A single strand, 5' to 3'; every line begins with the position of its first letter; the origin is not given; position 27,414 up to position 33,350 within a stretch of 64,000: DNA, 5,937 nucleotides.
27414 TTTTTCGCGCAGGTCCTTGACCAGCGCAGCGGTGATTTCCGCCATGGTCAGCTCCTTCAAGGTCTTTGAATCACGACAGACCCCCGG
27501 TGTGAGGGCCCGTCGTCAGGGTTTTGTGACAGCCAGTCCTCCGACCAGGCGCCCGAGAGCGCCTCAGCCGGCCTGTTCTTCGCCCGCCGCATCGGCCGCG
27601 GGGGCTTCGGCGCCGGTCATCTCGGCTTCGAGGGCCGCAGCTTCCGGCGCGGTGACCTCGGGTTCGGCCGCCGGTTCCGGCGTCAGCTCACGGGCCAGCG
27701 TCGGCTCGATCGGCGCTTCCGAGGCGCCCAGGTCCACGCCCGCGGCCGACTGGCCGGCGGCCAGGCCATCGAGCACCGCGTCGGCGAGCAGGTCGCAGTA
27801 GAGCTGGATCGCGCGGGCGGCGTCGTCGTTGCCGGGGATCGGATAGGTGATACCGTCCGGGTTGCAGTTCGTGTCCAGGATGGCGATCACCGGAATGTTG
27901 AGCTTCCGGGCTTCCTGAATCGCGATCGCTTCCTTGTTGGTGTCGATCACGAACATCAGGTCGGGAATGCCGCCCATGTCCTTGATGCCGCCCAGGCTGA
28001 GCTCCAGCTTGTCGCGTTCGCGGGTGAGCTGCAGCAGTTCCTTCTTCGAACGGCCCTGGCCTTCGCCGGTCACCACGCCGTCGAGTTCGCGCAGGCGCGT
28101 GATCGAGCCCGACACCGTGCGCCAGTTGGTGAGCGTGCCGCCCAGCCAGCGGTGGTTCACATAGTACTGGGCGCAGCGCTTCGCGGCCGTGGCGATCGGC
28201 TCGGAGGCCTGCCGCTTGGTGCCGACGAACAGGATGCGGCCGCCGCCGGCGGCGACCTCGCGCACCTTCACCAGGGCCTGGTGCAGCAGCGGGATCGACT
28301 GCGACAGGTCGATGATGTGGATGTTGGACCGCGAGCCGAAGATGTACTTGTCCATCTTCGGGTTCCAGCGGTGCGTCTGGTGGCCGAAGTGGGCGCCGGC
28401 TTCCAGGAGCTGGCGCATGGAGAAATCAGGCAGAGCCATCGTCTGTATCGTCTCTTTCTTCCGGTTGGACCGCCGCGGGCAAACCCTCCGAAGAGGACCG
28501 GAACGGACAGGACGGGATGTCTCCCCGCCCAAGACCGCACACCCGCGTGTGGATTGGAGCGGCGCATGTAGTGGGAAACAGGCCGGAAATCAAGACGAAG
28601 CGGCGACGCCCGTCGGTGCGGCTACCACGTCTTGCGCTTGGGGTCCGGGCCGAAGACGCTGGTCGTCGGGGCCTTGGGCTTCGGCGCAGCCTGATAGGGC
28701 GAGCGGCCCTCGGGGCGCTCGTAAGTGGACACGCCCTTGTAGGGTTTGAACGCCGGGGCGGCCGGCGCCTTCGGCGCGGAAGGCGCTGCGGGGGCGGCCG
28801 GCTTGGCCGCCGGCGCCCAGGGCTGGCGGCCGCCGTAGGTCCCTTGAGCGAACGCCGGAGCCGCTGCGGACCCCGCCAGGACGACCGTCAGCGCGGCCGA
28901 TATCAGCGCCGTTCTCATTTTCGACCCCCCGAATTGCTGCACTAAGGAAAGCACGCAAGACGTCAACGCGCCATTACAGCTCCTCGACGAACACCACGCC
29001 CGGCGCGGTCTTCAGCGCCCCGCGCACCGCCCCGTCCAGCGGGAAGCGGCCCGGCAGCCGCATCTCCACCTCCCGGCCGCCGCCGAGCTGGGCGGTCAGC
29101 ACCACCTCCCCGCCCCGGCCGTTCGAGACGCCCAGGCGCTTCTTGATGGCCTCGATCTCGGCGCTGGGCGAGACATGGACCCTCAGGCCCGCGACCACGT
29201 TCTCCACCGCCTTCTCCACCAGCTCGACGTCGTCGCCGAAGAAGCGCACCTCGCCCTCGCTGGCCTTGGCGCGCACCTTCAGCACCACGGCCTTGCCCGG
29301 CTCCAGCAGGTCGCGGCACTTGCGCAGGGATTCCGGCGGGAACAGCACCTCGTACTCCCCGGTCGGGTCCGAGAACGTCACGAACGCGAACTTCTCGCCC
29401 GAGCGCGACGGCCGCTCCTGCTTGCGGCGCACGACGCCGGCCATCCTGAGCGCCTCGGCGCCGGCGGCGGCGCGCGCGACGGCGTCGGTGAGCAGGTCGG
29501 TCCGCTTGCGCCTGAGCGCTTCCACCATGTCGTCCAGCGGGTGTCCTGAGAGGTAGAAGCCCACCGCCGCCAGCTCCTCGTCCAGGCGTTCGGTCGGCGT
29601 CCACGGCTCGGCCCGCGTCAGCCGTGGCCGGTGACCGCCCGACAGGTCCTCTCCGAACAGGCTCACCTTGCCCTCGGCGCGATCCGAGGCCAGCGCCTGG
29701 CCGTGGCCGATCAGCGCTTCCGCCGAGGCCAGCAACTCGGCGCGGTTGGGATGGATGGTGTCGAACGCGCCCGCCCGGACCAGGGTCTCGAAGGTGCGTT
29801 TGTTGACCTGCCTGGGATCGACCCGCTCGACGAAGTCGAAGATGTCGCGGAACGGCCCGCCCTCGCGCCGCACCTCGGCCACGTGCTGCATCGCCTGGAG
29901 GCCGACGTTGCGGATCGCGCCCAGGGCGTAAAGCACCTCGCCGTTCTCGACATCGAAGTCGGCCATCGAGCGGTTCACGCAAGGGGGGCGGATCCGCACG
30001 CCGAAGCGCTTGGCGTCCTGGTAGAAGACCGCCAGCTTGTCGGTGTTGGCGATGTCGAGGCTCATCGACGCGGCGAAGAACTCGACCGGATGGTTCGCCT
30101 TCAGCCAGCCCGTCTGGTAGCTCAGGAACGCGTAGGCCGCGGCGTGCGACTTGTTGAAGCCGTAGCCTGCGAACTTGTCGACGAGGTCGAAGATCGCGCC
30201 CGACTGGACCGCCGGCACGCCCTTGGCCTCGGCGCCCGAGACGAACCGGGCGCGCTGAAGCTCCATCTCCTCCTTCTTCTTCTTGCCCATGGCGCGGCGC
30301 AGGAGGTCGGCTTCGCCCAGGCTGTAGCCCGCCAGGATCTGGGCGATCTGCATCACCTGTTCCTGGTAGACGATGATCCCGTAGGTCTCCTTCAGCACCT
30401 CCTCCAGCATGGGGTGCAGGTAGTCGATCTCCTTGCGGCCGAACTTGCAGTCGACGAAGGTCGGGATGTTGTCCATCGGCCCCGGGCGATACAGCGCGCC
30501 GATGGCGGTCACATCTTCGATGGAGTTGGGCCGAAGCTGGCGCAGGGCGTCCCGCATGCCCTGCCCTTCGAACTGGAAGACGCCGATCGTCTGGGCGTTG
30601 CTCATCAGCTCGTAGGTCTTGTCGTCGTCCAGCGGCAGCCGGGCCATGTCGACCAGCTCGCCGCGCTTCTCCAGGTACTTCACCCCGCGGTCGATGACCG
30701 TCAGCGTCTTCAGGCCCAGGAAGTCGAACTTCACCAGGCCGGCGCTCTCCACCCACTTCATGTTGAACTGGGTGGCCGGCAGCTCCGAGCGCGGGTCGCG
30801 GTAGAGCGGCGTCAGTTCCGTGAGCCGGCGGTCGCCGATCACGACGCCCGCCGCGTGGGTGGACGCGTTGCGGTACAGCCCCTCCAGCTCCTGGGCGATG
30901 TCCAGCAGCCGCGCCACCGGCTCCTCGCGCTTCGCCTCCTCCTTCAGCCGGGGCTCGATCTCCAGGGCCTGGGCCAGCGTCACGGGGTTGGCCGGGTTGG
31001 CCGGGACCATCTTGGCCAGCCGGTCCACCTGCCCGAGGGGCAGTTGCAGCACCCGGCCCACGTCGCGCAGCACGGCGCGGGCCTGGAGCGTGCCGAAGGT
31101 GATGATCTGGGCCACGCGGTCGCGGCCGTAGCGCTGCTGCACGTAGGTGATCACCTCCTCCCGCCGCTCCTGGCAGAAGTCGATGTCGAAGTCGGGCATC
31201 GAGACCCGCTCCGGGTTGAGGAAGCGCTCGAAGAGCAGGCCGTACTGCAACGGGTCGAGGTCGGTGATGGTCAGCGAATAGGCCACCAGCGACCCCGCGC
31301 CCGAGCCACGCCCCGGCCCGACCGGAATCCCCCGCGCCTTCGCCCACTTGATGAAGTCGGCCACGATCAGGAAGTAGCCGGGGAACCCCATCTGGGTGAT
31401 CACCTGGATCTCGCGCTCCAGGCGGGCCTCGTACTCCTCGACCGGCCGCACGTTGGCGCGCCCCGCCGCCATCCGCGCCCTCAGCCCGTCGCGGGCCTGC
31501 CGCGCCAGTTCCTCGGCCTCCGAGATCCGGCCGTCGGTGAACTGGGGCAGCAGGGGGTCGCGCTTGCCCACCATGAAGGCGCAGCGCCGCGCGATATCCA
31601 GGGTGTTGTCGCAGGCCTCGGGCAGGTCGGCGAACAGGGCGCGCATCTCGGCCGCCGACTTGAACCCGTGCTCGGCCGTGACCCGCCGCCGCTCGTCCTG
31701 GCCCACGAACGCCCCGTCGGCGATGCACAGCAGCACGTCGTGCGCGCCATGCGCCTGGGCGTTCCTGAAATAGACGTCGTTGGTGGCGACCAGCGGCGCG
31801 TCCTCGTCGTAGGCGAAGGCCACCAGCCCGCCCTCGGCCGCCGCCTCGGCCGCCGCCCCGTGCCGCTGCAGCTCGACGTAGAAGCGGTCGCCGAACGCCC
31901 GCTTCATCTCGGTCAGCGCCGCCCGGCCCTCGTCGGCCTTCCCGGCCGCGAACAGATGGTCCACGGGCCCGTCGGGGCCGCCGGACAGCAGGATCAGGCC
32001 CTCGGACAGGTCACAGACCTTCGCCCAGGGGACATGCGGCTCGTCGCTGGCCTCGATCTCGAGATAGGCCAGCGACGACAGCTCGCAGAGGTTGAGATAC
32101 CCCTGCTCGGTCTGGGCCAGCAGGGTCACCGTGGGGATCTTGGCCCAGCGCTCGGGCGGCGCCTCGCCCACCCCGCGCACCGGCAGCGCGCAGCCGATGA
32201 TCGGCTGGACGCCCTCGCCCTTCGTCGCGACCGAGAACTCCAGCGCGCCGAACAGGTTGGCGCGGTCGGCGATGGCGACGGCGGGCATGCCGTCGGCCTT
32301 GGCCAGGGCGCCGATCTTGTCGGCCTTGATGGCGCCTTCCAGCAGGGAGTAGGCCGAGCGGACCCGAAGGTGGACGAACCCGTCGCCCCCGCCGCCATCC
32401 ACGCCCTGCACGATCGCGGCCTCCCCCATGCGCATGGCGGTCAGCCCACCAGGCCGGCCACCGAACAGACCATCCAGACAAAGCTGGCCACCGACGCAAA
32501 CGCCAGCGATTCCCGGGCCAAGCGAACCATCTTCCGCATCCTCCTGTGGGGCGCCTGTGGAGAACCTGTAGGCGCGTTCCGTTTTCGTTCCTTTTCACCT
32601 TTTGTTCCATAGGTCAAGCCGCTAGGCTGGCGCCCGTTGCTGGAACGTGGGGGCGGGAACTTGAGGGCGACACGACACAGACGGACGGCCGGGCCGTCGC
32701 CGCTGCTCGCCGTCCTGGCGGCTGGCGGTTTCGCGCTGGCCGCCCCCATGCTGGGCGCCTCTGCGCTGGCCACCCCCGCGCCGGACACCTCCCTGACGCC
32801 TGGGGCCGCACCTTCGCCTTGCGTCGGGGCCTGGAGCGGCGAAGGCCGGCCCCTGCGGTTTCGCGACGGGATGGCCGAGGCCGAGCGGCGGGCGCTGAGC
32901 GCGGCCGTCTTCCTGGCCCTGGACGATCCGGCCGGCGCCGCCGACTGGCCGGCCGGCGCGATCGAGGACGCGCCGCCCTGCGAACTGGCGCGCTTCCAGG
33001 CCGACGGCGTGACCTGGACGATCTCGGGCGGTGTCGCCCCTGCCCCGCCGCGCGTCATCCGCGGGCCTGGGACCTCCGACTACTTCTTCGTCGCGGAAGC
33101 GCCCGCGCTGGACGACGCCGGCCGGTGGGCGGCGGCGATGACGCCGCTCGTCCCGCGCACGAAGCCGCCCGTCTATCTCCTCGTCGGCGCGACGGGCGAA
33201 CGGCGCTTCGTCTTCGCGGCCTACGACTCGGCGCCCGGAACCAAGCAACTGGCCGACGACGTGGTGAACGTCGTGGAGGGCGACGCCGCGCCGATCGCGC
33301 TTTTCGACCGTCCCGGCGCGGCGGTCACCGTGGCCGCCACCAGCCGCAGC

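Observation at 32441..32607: Unannotated 29-codon hydrophobic ORF with perfect SD and an SOS box, directly upstream of dnaE: SidA-like division inhibitor candidate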

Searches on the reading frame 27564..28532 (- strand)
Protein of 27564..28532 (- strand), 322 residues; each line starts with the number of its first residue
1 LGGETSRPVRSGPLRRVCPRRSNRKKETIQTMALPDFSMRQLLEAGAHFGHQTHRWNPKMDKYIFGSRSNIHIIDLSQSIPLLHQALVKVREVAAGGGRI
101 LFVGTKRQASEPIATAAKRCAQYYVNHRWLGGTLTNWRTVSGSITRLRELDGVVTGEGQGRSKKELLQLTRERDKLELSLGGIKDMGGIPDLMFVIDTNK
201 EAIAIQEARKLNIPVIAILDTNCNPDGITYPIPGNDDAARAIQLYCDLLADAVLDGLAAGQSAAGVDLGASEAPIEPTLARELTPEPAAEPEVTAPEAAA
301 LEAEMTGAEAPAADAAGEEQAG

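Call 38: search_protein_families(library=pfam, proteins=[window:27564-28532:-], max_evalue=0.001)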
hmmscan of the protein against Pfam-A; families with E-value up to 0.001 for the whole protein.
window:27564-28532:- (322 aa): 1 family
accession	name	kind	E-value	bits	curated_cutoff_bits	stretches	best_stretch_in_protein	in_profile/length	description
PF00318.25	Ribosomal_S2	-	1e-93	313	26.1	1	42-256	1-216/216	Ribosomal protein S2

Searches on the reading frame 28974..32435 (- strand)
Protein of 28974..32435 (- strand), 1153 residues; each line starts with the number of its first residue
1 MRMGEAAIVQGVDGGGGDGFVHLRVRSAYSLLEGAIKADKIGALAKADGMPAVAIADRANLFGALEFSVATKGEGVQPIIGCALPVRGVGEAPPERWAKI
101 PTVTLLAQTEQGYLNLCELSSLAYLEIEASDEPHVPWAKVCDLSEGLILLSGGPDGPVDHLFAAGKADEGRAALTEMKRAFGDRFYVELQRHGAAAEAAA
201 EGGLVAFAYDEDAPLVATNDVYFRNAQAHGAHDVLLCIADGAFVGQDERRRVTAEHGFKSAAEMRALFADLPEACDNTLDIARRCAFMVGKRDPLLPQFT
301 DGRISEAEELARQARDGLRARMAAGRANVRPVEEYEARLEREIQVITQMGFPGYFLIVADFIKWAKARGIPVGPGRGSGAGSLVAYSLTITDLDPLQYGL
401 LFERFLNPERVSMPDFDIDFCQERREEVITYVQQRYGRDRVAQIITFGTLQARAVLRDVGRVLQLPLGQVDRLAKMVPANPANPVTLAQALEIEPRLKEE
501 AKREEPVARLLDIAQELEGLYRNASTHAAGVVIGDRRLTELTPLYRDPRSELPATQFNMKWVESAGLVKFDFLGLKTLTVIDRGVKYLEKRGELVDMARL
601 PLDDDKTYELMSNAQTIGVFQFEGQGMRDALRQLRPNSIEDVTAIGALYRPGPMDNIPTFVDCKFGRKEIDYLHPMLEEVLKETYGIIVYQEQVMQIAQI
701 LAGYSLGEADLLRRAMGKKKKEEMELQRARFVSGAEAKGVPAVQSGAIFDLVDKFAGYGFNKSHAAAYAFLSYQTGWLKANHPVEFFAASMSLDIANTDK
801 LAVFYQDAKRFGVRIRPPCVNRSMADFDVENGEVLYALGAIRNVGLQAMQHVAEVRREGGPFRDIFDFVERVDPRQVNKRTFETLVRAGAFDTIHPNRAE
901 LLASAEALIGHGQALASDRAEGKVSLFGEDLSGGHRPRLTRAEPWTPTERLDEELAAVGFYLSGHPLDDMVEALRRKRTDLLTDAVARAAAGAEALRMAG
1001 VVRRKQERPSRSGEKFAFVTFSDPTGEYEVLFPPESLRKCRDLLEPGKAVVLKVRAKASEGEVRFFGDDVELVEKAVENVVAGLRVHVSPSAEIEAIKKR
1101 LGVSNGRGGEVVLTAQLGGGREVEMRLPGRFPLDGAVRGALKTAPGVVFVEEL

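Call 12: list_cluster_members(proteins=[window:32444-32530:-, window:28974-32435:-])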
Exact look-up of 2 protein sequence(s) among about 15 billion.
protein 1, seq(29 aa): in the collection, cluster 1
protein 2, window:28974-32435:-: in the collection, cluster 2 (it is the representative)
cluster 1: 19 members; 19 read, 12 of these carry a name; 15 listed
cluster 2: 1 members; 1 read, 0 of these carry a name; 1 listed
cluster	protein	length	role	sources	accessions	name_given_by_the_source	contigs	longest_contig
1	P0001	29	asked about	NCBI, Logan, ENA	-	-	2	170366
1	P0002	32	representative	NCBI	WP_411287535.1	cell division inhibitor SidA [Phenylobacterium sp.]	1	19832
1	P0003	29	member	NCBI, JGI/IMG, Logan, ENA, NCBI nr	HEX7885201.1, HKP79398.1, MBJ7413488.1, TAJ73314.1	MAG TPA: cell division inhibitor SidA [Phenylobacterium sp.] | hypothetical protein | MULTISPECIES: cell division inhibitor SidA [unclassified Phenylobacterium]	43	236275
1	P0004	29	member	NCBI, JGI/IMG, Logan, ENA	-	hypothetical protein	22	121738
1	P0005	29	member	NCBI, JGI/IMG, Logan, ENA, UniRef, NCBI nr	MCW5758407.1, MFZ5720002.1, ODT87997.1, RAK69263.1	MAG: cell division inhibitor SidA [Pseudomonadota bacterium] | hypothetical protein | Cell division inhibitor SidA n=1 Tax=Phenylobacterium kunshanense TaxID=1445034 ...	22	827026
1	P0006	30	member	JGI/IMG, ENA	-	hypothetical protein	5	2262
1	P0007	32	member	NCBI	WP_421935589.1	cell division inhibitor SidA [Phenylobacterium sp.]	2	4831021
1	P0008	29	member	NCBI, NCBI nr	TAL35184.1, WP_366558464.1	MAG: cell division inhibitor SidA [Phenylobacterium sp.]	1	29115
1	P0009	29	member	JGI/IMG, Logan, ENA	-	hypothetical protein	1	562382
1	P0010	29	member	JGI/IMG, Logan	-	hypothetical protein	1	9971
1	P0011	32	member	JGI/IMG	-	hypothetical protein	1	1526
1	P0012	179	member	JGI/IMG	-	hypothetical protein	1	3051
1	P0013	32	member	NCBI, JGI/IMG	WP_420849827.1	cell division inhibitor SidA [Phenylobacterium kunshanense] | hypothetical protein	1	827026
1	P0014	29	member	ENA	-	-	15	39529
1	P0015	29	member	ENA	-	-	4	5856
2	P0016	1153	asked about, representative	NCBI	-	-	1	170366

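Call 13: search_protein_families(library=ncbifam, proteins=[window:28974-32435:-], max_evalue=1)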
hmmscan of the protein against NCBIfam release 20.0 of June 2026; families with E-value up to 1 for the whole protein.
window:28974-32435:- (1153 aa): 13 families
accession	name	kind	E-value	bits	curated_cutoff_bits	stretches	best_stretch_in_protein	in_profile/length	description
NF004226.0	PRK05673.1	equivalog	0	1448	1002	1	19-1145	5-1138/1146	DNA polymerase III subunit alpha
TIGR00594.1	polc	superfamily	0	1173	434.35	1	20-1031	1-1020/1022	DNA polymerase III subunit alpha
NF005298.0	PRK06826.1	equivalog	0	1074.7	1260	1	19-1106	4-1106/1151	DNA polymerase III subunit alpha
NF005377.0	PRK06920.1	equivalog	2.4e-268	893.2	1806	1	20-1075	3-1025/1108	DNA polymerase III subunit alpha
NF005617.0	PRK07374.1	equivalog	1.7e-263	877.4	1653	1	19-1082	2-1088/1170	DNA polymerase III subunit alpha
NF005516.0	PRK07135.1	equivalog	6.6e-190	633.6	1084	2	275-966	196-881/974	DNA polymerase III DnaE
NF007079.0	PRK09532.1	equivalog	4.1e-188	627.4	1525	1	20-762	3-778/876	DNA polymerase III subunit alpha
NF005582.0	PRK07279.1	equivalog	2.5e-183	611.8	1279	2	213-1073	148-964/1033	DNA polymerase III subunit alpha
NF004225.0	PRK05672.1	subfamily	3.4e-178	594.9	939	1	20-1080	6-1039/1047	error-prone DNA polymerase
NF004550.0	PRK05898.1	equivalog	3.2e-173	578.4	1182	2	217-908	139-823/971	DNA polymerase III subunit alpha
NF005616.0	PRK07373.1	equivalog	5.1e-59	200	646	1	756-1082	34-368/449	DNA polymerase III subunit alpha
NF001688.0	PRK00448.1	equivalog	8.2e-29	99.8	873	4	100-397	614-914/1445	PolC-type DNA polymerase III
TIGR01405.1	polC_Gram_pos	equivalog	2.1e-24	85.4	1043.45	3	100-397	380-679/1211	DNA polymerase III subunit alpha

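Call 16: find_encoding_contigs(protein=window:28974-32435:-, flank=6000, max_places=3)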
Protein window:28974-32435:- (1153 aa): no gene with exactly this product is on record in the collection.

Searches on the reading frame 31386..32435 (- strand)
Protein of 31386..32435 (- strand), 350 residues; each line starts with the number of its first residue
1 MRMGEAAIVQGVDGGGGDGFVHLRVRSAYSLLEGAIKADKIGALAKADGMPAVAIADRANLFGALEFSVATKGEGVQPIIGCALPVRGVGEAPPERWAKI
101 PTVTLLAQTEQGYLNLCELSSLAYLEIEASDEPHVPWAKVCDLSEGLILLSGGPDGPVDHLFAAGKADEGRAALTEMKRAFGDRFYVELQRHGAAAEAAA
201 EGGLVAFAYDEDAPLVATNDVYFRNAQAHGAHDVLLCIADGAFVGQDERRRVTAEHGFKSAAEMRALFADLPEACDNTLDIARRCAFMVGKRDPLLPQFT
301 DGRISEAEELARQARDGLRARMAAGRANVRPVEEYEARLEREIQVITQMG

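Call 17: find_related_loci(query=window:31386-32435:-, collection=genome_contigs, flank=4000)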
Query window:31386-32435:- (350 aa) in genome_contigs; peptide patterns used: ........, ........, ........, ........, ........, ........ (x = any residue, [..] = any of these).
370 stretches matched a pattern; 151 encode a relative of the query (tblastn E <= 1e-3); the best 80 are kept; 80 distinct loci.
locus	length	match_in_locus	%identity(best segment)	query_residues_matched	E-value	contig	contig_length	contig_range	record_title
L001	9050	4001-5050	97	1-350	0e+0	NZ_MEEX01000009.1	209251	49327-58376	MAG: Phenylobacterium sp. SCN 70-31 ABS78_C0009, whole genome shotgun sequence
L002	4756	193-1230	89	1-350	0e+0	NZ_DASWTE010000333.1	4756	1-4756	MAG: Phenylobacterium sp. isolate SMAG_U3567 k141_140834, whole genome shotgun sequence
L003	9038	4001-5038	85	1-350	0e+0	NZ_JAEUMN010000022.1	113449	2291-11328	MAG: Phenylobacterium sp. isolate new MAG-148 k141_3827133, whole genome shotgun sequence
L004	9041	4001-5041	84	1-350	0e+0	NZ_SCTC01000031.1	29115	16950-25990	MAG: Phenylobacterium sp. isolate FW300_bin.35 FW300_bin.35-64438, whole genome shotgun sequence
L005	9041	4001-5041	85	1-350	0e+0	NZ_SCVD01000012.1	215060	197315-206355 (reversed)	MAG: Phenylobacterium sp. isolate GW715_bin.37 GW715_bin.37-42128, whole genome shotgun sequence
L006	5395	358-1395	86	1-350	0e+0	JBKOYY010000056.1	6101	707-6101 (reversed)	MAG: Pseudomonadota bacterium isolate GB_HAYS_MAG_00048 GB_HAYS_000001300330, whole genome shotgun sequence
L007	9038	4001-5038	86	1-350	0e+0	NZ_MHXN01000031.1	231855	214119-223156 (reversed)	MAG: Phenylobacterium sp. RIFCSPHIGHO2_01_FULL_69_31 rifcsphigho2_01_scaffold_361, whole genome shotgun sequence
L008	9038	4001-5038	86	1-350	0e+0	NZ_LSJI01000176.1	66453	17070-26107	Phenylobacterium sp. CCH9-H3 CCH9-H3_contig176, whole genome shotgun sequence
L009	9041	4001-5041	82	1-350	0e+0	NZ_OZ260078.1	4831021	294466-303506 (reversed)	MAG: Phenylobacterium sp. isolate NI281-mx-bin17 chromosome 1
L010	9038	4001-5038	86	1-350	0e+0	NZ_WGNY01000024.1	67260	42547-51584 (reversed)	MAG: Phenylobacterium sp. isolate RI_411 c_000000039306, whole genome shotgun sequence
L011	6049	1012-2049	83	1-350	0e+0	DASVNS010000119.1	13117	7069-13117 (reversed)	MAG TPA_asm: Phenylobacterium sp. isolate SMAG_U3133 k141_836928, whole genome shotgun sequence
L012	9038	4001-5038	83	1-350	0e+0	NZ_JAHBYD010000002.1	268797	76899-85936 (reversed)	MAG: Phenylobacterium sp. isolate ACE_PRO15 PRO15_2, whole genome shotgun sequence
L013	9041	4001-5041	82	1-350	0e+0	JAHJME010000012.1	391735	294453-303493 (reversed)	MAG: Alphaproteobacteria bacterium isolate Old_saline.mb.25 Old_saline.mb.25_k141_360727, whole genome shotgun sequence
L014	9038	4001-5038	83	1-350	0e+0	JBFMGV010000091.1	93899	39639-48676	MAG: Pseudomonadota bacterium isolate MAG306 MAG306_91, whole genome shotgun sequence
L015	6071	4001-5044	81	1-350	0e+0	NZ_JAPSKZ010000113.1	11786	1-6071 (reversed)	MAG: Phenylobacterium sp. isolate RH59_bin.004 NODE_3750_length_11786_cov_2.327043, whole genome shotgun sequence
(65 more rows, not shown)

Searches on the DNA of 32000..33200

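Call 30: search_rna_families(source=window, start=32000, end=33200, threshold=evalue, max_evalue=1)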
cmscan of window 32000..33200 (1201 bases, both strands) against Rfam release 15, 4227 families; matches with E-value up to 1: 0.
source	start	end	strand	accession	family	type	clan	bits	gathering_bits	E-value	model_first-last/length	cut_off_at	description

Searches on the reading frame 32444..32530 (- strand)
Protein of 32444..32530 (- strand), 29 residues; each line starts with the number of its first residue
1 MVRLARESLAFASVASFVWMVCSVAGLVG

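Call 13: search_protein_families(library=ncbifam, proteins=[window:32444-32530:-], max_evalue=1)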
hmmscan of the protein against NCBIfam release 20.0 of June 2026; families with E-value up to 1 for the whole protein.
seq(29 aa): 1 family
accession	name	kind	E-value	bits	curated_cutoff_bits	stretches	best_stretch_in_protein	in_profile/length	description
NF033228.1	div_inhib_SidA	equivalog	4.6e-19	68.1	35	1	1-29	1-29/29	cell division inhibitor SidA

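Call 48: search_protein_families(library=pfam, proteins=[window:32444-32530:-], max_evalue=0.01)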
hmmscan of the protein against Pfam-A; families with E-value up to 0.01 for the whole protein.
seq(29 aa): 0 families
